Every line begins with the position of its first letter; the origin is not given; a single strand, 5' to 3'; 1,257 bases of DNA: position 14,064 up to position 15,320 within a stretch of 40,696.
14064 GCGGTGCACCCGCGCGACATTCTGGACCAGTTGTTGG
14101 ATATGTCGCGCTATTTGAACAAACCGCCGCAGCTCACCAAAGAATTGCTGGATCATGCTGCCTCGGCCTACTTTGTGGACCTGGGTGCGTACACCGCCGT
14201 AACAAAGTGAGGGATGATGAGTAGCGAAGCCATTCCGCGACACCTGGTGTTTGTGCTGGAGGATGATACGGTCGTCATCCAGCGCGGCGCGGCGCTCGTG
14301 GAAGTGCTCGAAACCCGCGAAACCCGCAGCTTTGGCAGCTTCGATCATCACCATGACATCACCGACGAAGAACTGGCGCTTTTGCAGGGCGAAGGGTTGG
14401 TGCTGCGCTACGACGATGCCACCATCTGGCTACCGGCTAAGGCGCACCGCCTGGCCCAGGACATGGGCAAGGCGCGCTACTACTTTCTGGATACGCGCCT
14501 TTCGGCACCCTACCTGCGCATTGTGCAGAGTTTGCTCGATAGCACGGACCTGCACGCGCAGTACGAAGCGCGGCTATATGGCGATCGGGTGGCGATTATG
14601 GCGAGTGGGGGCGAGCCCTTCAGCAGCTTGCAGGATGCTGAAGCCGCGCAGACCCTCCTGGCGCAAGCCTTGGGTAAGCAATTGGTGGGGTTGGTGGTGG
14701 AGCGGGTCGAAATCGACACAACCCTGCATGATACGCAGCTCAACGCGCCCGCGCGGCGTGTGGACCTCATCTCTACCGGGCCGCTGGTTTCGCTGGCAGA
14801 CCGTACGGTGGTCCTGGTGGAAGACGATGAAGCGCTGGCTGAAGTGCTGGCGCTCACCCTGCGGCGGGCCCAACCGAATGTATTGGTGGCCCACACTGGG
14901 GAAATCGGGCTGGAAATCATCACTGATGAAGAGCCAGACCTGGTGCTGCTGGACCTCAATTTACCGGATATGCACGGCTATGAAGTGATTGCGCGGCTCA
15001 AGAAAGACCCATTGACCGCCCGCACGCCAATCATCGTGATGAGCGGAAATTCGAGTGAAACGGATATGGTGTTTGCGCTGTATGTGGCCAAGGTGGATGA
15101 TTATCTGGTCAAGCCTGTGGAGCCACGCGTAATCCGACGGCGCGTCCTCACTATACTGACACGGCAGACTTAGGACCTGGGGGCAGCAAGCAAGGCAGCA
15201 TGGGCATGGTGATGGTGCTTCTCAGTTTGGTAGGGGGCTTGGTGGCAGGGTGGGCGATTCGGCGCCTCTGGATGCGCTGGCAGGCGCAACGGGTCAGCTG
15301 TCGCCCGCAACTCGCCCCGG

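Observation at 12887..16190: Four-gene cassette wHTH-AAA+ ATPase / X-REC / TM protein / trypco2-like protein: candidate undescribed NTPase-centred signalling or conflict module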

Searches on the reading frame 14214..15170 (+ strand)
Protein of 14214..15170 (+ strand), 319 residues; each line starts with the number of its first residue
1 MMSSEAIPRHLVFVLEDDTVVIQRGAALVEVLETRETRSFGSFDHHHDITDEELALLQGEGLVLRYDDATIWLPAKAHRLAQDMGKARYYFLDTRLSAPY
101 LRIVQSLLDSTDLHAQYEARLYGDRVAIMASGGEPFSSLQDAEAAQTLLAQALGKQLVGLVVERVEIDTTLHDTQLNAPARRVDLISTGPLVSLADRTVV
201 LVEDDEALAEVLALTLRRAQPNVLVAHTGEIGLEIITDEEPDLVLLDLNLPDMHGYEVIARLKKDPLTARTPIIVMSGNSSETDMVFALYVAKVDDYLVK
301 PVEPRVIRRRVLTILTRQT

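Call 7: search_protein_families(library=pfam, max_evalue=0.1, proteins=[window:14214-15170:+])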
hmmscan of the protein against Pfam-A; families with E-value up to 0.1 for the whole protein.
window:14214-15170:+ (319 aa): 2 families
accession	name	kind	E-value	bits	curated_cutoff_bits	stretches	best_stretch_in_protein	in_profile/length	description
PF00072.30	Response_reg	-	9.2e-24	84.2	30.2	1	199-311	1-110/111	Response regulator receiver domain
PF20274.4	cREC_REC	-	0.0022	19.1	27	1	216-283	8-79/88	Cyclic-phosphate processing Receiver domain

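Call 8: search_protein_families(library=ncbifam, max_evalue=0.1, proteins=[window:14214-15170:+])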
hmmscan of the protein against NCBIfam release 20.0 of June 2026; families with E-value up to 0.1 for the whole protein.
window:14214-15170:+ (319 aa): 99 families (the best 25 are shown)
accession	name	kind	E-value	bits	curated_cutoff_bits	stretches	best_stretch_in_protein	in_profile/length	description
TIGR02154.1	PhoB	equivalog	6.7e-24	84.4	296.2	1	197-318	3-123/226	phosphate regulon transcriptional regulator PhoB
NF041733.1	resp_reg_CseB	equivalog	3.9e-21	75.5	350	1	198-318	2-118/228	two-component system response regulator CseB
NF008296.0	PRK11083.1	equivalog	1.3e-20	73.8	273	1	197-318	4-121/228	two-component system response regulator CreB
NF040689.1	MtrAB_MtrA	equivalog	1.1e-19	70.7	300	1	199-317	1-115/219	MtrAB system response regulator MtrA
NF045505.1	RR_RssB_Pseudo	equivalog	4.7e-19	68.7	700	1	197-305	6-111/394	two-component system response regulator RssB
NF045991.1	RespRegCtrARhodob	equivalog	5.1e-19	68.9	350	1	199-317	3-118/224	response regulator transcription factor CtrA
NF040534.1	resp_reg_YycF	equivalog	5.8e-19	68.3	340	1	198-318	2-118/231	response regulator YycF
NF012227.0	AdeR_RR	equivalog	1.8e-18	66.9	340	1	195-318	10-129/239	efflux system response regulator transcription factor AdeR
NF045944.1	ResRegRpaBCyano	equivalog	2.2e-18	66.5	330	1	201-318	2-115/229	response regulator transcription factor RpaB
NF007135.0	PRK09581.1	equivalog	7.5e-18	64.6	474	1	199-312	5-117/457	PleD family two-component system response regulator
NF053854.1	RespRegPhoBBctds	equivalog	8.2e-18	64.6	270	1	200-318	2-118/225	two-component system response regulator PhoB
NF033120.0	vanR_FM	exception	3.4e-17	62.9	460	1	198-317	5-120/231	vancomycin resistance response regulator transcription factor, VanR-F/VanR-M family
NF007935.0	PRK10651.1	equivalog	2e-15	56.6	250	1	197-307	7-116/216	two-component system response regulator NarL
NF008199.0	PRK10955.1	equivalog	4.6e-15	56.2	341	1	199-318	4-118/232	envelope stress response regulator transcription factor CpxR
NF007969.0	PRK10693.1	equivalog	4.8e-15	55.4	329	1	193-315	4-124/337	two-component system response regulator RssB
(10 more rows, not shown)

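Call 9: search_protein_families(library=padloc, max_evalue=0.1, proteins=[window:14214-15170:+])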
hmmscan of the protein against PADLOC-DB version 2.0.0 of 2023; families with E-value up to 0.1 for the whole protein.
window:14214-15170:+ (319 aa): 3 families
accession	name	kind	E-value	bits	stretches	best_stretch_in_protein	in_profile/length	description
PDLC00405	SduA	-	9.6e-05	20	1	197-255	7-65/323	DUF4263 domain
PDLC04725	PDC-M60B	-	0.00013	19.8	1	197-253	4-62/158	-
PDLC04055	PD-T4-6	-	0.004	14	1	188-317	357-485/496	-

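Call 24: find_homologous_proteins(query=window:14214-15170:+)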
Query window:14214-15170:+ (319 aa): 2343 proteins with E <= 0.001 among 8000 candidates; the best 120 are listed.
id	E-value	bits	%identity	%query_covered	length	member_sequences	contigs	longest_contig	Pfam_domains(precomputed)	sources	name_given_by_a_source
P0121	7.5e-199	677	100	100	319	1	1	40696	PF00072.31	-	-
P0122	2.0e-111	390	58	99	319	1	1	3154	PF00072.31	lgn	-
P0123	5.7e-90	320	52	99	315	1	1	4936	PF23198.2,PF00072.31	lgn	-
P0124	1.6e-88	315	49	99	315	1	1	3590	PF00072.31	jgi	jgi:CheY-like chemotaxis protein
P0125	2.9e-88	314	52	99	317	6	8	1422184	PF00072.31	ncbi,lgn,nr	ncbi:MAG: response regulator [Anaerolineae bacterium]|nr:response regulator [Anaerolineae bacterium]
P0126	6.2e-88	313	52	98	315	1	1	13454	PF00072.31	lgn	-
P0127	6.5e-88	313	50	99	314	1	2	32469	PF00072.31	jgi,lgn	-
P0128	9.2e-88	312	53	99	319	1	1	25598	PF00072.31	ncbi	-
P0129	1.9e-87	311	50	99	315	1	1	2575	PF00072.31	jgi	jgi:CheY-like chemotaxis protein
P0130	3.2e-86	307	51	99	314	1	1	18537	PF00072.31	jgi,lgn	jgi:CheY-like chemotaxis protein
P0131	6.4e-84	300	47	99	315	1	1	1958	PF00072.31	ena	-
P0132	1.3e-83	299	48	98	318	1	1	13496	PF00072.31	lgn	-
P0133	3.9e-83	297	52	99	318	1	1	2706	PF00072.31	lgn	-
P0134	1.8e-79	285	48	99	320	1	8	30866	PF00072.31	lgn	-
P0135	3.6e-78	281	48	100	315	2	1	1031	PF00072.31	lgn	-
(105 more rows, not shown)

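Call 37: find_encoding_contigs(protein=P0121, flank=10000, max_places=3)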
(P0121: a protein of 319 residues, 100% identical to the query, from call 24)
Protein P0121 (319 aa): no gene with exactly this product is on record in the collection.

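Call 42: predict_structure(alignment_id=A2)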
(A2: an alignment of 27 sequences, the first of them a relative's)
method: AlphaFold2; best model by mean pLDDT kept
length: 319 residues; sequences in the alignment: 27
mean_pLDDT: 87.1   pTM: 0.45
mean pLDDT of the five models: 87.1, 86.5, 85.5, 85.1, 85.0
residues with pLDDT >= 90: 211; 70-90: 70; 50-70: 13; < 50: 25
segments of 3 or more residues with pLDDT < 50: 78-82, 172-190
pLDDT, mean of each block of 10 residues (from residue 1): 84 95 92 89 91 97 96 73 67 95 96 94 93 90 94 90 82 42 39 83 97 93 97 97 97 95 95 92 77 91 90 83
secondary structure, 60 per line:
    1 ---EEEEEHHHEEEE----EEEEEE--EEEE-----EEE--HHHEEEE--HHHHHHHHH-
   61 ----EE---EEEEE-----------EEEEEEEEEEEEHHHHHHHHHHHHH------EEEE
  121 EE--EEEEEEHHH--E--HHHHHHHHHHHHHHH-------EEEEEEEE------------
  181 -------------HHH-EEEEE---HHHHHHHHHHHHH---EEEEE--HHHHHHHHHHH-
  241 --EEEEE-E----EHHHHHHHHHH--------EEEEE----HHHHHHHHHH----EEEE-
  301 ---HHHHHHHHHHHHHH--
elements in order: E4-8 E12-15 E20-25 E28-31 E37-39 E45-48 H51-59 E70-74 E86-97 H98-110 E117-122 E125-130 H139-153 E161-168 E198-202 H206-218 E222-226 H229-239 E243-247 H255-264 E273-277 H282-291 E296-299 H304-317

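Call 49: fold_search(model_id=the predicted structure, library=pdb)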
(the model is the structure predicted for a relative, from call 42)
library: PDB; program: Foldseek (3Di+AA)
matches with E <= 10: 1700; with E <= 0.001: 620
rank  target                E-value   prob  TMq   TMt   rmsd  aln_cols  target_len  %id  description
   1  9dvt_R                1.4e-11  1.00  0.37  0.49   1.4       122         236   33  Cryo-EM structure of RpaA bound to PkaiBC DNA and the CTD of the alpha subunit of RNAP from the cyanobacterium Synecho (released 2025-10-15)
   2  9dvt_S                2.7e-11  1.00  0.37  0.51   1.4       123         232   32  Cryo-EM structure of RpaA bound to PkaiBC DNA and the CTD of the alpha subunit of RNAP from the cyanobacterium Synecho (released 2025-10-15)
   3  3t6k_A                1.1e-10  1.00  0.36  0.90   1.5       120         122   36  Crystal structure of a putative response regulator (Caur_3799) from Chloroflexus aurantiacus J-10-fl at 1.86 A resolut (released 2011-09-07)
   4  3dge_C                1.2e-10  1.00  0.37  0.94   1.1       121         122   29  Structure of a histidine kinase-response regulator complex reveals insights into Two-component signaling and a novel c (released 2009-07-07)
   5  8fk2_A                1.3e-10  1.00  0.37  0.95   1.0       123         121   31  The N-terminal VicR from Streptococcus mutans (released 2023-10-25)
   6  4ja2                  2.9e-10  1.00  0.37  0.95   1.0       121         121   28  Structural basis of a rationally rewired protein-protein interface (RR468mutant V13P, L14I, I17M and N21V) (released 2013-09-04)
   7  6rh8_C                2.9e-10  1.00  0.37  0.94   1.0       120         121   28  Revisiting pH-gated conformational switch. Complex HK853 mutant H260A -RR468 mutant D53A pH 5.3 (released 2020-02-19)
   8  5uht_B                3.8e-10  1.00  0.37  0.94   1.0       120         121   29  Structure of the Thermotoga maritima HK853-BeF3-RR468 complex at pH 5.0 (released 2017-12-27)
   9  6rh1_C                4.0e-10  1.00  0.37  0.95   1.0       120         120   28  Revisiting pH-gated conformational switch. Complex HK853-RR468 D53A pH 7 (released 2020-02-19)
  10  1zh2_B                4.0e-10  1.00  0.37  0.95   1.2       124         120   35  Crystal Structure Of The Calcium-Bound Receiver Domain Of Kdp Potassium Transport System Response Regulator KdpE (released 2005-12-13)
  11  3gl9_B                4.3e-10  1.00  0.37  0.94   1.1       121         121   29  The structure of a histidine kinase-response regulator complex sheds light into two-component signaling and reveals a  (released 2009-10-27)
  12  5e3j_A                5.5e-10  1.00  0.36  0.92   1.2       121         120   34  The response regulator RstA is a potential drug target for Acinetobacter baumannii (released 2016-05-04)
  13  4qpj_C                5.8e-10  1.00  0.36  0.91   1.6       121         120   36  2.7 Angstrom Structure of a Phosphotransferase in Complex with a Receiver Domain (released 2015-07-15)
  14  7m0s_B                7.4e-10  1.00  0.36  0.92   1.1       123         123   31  N-terminal domain of PmrA from Acinetobacter baumannii (released 2021-11-03)
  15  2jb9_B                7.4e-10  1.00  0.36  0.88   2.1       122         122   25  PhoB response regulator receiver domain constitutively-active double mutant D10A and D53E. (released 2007-01-04)
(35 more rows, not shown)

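Call 58: fold_search(model_id=the predicted structure, library=viral)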
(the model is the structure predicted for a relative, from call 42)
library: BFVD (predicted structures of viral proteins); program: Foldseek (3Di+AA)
matches with E <= 10: 1040; with E <= 0.001: 28
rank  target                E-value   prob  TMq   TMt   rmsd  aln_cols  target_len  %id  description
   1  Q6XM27                9.4e-10  1.00  0.37  0.26  19.5       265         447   18  FirrV-1-B9 [Feldmannia irregularis virus a]
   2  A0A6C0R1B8            1.0e-09  1.00  0.36  0.75   1.5       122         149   24  Hybrid sensor histidine kinase-response regulator [Alteromonas phage vB_AmeM_PT11-V22]
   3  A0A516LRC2            5.0e-09  1.00  0.36  0.74   1.3       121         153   25  (no name in the UniProt tables at hand)
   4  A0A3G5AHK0            1.4e-08  1.00  0.34  0.10   9.9       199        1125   14  Sensory box sensor histidine kinase/response regulator [Sylvanvirus sp.]
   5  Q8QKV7                3.6e-08  1.00  0.36  0.16  20.3       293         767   11  histidine kinase [Ectocarpus siliculosus virus 1 (isolate New Zealand/Kaikoura/1988)]
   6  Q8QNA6                3.8e-08  1.00  0.34  0.12  21.1       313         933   12  histidine kinase [Ectocarpus siliculosus virus 1 (isolate New Zealand/Kaikoura/1988)]
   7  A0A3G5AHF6            4.6e-08  1.00  0.37  0.15   9.8       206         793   13  histidine kinase [Sylvanvirus sp.]
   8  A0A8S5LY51            5.5e-08  1.00  0.35  0.37   1.9       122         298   27  Response regulator protein [Myoviridae sp. ctrnx29]
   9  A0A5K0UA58            5.5e-08  1.00  0.35  0.11  14.0       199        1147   18  histidine kinase [Yasminevirus sp. GU-2018]
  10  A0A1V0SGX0            5.8e-08  1.00  0.37  0.10  15.9       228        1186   15  Putative sensor histidine kinase [Hokovirus HKV1]
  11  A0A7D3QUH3            7.0e-08  1.00  0.35  0.53   5.9       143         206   17  Signal transduction response regulator protein receiver domain protein [Fadolivirus FV1/VV64]
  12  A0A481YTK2            1.0e-07  1.00  0.36  0.16  11.6       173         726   21  Histidine kinase [Marseillevirus LCMAC102]
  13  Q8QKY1                1.5e-07  1.00  0.35  0.25  19.2       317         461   11  EsV-1-88 [Ectocarpus siliculosus virus 1 (isolate New Zealand/Kaikoura/1988)]
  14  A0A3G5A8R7            2.0e-07  1.00  0.35  0.19  19.9       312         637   15  histidine kinase [Hyperionvirus sp.]
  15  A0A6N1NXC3            2.9e-07  1.00  0.36  0.64  10.5       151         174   16  Histidine protein kinase SLN1 [Tupanvirus deep ocean]
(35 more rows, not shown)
